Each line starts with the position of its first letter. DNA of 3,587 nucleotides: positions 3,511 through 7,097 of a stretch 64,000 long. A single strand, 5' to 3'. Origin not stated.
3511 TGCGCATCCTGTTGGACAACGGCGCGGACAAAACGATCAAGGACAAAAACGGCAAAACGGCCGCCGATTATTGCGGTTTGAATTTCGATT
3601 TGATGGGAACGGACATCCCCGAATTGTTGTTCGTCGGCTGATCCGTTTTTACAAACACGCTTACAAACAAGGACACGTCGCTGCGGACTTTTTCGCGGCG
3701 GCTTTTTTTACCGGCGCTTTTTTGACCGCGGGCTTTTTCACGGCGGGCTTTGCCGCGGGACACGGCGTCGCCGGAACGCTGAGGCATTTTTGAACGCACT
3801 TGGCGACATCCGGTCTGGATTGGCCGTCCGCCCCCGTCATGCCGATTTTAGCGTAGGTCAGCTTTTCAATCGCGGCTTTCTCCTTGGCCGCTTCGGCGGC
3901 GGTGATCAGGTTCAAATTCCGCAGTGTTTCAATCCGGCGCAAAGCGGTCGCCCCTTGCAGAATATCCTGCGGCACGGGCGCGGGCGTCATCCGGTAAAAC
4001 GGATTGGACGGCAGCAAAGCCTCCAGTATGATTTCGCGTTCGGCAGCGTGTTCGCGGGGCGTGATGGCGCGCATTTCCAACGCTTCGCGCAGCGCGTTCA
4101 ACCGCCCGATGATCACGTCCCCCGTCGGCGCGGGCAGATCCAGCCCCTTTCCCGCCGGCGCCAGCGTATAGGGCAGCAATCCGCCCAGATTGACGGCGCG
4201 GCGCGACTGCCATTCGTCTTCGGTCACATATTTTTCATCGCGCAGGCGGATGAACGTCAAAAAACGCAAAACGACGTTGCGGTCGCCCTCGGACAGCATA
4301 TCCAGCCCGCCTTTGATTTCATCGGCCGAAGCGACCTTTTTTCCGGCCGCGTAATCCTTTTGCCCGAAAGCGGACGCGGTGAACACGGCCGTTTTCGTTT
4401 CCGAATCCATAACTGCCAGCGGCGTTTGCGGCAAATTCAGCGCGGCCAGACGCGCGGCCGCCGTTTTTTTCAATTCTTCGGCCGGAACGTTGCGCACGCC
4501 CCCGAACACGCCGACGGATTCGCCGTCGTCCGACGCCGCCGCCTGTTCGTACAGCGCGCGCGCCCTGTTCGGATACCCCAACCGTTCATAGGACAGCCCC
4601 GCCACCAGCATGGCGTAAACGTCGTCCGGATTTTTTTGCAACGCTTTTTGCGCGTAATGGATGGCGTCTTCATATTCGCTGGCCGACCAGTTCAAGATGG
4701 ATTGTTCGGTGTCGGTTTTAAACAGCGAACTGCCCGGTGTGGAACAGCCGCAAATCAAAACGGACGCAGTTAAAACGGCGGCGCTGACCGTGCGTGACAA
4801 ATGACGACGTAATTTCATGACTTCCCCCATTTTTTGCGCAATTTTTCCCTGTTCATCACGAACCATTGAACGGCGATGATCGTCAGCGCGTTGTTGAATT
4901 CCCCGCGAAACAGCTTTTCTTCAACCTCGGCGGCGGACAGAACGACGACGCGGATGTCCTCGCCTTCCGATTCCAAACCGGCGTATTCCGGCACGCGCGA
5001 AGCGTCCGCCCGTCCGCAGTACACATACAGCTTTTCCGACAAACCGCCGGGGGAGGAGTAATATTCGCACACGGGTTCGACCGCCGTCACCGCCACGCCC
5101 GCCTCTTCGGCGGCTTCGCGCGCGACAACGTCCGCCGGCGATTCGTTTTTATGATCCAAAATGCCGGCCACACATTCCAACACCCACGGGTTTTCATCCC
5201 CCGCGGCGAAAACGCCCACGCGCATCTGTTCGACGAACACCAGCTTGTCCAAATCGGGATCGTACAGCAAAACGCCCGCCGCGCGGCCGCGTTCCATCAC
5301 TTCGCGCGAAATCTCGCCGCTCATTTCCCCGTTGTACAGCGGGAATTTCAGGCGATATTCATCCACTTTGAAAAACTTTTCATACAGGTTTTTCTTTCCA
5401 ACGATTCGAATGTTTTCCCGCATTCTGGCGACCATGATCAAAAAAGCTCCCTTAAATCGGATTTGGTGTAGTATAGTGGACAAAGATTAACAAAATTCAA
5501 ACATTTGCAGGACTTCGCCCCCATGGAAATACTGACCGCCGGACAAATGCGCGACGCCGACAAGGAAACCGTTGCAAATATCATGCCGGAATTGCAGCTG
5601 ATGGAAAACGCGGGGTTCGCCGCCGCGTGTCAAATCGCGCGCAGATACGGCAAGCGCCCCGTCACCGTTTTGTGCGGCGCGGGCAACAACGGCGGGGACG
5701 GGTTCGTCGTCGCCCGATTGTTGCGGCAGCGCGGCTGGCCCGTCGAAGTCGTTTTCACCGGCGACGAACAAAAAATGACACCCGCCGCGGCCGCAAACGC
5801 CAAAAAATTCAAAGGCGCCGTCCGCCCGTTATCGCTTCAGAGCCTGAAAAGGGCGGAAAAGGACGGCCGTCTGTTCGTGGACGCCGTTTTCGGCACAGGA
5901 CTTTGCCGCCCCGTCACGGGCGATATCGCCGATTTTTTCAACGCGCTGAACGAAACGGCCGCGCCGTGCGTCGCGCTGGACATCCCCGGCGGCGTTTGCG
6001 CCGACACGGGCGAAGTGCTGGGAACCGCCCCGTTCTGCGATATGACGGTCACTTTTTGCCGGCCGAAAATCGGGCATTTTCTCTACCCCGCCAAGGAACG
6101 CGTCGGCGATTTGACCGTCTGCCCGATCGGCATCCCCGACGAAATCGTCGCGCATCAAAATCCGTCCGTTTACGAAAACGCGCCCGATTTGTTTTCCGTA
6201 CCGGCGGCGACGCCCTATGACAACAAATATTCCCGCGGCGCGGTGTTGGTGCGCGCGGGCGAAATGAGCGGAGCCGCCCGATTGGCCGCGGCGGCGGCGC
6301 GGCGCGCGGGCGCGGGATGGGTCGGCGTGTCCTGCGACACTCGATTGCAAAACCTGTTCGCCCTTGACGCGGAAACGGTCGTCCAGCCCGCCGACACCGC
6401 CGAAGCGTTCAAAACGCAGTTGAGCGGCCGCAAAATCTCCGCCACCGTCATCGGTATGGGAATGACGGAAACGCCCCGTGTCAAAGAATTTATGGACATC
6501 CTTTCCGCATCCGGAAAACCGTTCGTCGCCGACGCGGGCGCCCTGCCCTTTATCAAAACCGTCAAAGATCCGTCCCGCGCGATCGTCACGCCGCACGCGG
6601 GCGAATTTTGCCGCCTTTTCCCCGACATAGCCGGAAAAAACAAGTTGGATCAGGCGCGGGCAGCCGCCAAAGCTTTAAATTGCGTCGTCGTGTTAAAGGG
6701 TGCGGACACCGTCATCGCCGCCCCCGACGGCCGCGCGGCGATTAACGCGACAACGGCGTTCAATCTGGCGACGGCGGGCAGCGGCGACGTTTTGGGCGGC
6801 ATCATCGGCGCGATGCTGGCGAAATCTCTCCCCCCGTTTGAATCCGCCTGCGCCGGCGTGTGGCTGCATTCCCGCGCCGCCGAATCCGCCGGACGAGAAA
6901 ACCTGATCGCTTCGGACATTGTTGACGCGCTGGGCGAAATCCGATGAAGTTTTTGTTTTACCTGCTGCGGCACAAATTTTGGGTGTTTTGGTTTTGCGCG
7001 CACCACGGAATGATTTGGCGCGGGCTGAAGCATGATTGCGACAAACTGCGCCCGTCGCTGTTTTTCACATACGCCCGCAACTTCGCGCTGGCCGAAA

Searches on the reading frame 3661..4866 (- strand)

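Call 8: search_protein_families(library=pfam, proteins=[window:3661-4866:-], max_evalue=0.01)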
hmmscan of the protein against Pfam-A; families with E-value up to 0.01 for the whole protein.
window:3661-4866:- (401 aa): 6 families
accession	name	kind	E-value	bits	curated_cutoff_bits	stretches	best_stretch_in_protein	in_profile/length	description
PF07719.23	TPR_2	-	7e-07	29.3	27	0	64-82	16-34/34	Tetratricopeptide repeat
PF13432.12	TPR_16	-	3.1e-06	27.9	32.7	1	60-115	8-63/65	Tetratricopeptide repeat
PF14559.12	TPR_19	-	8.2e-05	23.3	25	1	62-115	4-57/68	Tetratricopeptide repeat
PF13428.12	TPR_14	-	0.00011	22.9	23.5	0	62-88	14-40/44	Tetratricopeptide repeat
PF00515.34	TPR_1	-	0.0046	17.2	27.8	1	63-82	15-34/34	Tetratricopeptide repeat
PF13371.12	TPR_9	-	0.0088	16.5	35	0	61-113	7-59/73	Tetratricopeptide repeat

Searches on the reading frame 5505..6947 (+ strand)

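Call 8: search_protein_families(library=pfam, proteins=[window:5505-6947:+], max_evalue=0.01)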
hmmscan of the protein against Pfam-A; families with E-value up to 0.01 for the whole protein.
window:5505-6947:+ (480 aa): 4 families
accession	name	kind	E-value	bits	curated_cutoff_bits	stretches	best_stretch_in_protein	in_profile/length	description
PF01256.23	Carb_kinase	-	4.3e-51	174.1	27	1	250-468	4-229/242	NAD(P)H-hydrate dehydratase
PF03853.21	YjeF_N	-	3.8e-41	141.3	24.9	1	30-190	2-169/169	YjeF-related protein N-terminus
PF02110.20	HK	-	0.0017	18.2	27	1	379-465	139-225/247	Hydroxyethylthiazole kinase family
PF08543.17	Phos_pyr_kin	-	0.008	16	27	0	336-447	99-220/246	Phosphomethylpyrimidine kinase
